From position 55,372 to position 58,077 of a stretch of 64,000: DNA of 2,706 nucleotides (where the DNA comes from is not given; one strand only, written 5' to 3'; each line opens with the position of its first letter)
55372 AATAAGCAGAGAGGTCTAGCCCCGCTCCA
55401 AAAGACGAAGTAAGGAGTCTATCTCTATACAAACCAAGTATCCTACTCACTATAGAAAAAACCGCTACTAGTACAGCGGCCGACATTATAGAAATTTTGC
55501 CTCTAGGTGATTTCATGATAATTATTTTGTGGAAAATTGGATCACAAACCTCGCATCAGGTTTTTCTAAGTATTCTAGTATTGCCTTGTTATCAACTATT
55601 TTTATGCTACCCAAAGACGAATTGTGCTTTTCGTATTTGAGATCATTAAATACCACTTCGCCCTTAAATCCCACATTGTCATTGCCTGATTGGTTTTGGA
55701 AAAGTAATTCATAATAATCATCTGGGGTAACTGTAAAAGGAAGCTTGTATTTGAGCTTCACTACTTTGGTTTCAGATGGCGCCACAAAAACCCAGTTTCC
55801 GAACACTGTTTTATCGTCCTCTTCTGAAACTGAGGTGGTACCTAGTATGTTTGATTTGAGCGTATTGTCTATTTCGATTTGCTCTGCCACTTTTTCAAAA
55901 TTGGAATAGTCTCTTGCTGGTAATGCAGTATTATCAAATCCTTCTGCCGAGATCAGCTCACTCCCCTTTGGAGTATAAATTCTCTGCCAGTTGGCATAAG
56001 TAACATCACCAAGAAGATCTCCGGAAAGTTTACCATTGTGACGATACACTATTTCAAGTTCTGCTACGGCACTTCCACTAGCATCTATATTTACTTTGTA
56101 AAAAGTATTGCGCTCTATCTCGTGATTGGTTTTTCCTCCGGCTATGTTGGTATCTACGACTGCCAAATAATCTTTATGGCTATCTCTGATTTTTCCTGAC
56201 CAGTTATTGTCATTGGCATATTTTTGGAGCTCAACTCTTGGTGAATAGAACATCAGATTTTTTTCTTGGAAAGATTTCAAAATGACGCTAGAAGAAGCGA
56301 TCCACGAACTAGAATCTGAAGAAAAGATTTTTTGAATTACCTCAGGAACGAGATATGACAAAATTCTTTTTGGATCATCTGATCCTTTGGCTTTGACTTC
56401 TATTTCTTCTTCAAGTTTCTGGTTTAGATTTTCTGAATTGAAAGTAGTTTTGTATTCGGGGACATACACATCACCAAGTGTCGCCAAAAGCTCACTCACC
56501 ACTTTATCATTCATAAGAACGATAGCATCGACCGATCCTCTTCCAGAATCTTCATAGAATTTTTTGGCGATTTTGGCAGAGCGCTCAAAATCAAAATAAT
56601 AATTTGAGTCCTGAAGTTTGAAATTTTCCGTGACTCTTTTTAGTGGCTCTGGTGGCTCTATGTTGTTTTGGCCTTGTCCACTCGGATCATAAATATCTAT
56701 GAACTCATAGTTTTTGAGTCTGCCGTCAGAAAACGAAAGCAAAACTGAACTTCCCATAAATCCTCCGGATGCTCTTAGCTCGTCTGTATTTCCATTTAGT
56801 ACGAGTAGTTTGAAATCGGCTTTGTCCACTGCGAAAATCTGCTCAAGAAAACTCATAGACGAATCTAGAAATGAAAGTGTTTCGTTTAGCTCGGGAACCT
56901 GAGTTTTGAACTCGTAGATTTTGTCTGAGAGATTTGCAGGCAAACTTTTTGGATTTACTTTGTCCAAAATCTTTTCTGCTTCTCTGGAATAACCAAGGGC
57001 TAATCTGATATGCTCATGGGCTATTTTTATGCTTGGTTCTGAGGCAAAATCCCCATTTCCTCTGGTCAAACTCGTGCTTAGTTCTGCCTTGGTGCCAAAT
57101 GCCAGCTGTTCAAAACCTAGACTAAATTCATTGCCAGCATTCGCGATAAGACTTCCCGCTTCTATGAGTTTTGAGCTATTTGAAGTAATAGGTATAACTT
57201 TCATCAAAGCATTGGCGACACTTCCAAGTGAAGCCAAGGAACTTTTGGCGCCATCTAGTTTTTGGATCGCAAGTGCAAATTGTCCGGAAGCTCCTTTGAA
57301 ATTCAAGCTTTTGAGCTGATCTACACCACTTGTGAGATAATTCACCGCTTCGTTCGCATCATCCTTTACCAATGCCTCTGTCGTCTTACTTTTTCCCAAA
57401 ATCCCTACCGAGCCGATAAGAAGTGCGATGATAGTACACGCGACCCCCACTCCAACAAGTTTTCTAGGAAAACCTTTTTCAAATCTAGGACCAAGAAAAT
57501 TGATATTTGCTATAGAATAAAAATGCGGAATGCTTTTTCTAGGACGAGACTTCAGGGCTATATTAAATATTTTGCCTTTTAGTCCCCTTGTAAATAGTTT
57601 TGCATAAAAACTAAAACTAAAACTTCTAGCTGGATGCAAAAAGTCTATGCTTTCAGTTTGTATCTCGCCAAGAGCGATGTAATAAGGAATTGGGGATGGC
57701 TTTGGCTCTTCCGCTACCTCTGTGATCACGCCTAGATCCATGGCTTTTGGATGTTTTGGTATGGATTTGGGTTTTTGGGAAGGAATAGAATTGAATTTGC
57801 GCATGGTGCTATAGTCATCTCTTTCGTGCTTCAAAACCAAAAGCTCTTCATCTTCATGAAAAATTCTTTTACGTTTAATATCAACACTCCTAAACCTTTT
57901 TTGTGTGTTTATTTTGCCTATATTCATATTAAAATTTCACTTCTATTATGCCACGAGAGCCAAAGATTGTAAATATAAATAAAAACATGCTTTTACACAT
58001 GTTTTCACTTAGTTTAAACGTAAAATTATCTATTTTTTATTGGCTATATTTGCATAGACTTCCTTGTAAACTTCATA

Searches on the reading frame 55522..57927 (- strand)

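Call 58: search_protein_families(library=pfam, proteins=[window:55522-57927:-], max_evalue=0.0001)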
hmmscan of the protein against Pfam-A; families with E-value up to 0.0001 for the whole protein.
window:55522-57927:- (801 aa): 1 family
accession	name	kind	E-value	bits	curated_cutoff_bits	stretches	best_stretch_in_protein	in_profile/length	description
PF13196.11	DUF4012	-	2.1e-19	70.9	28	1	374-508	6-142/144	Protein of unknown function (DUF4012)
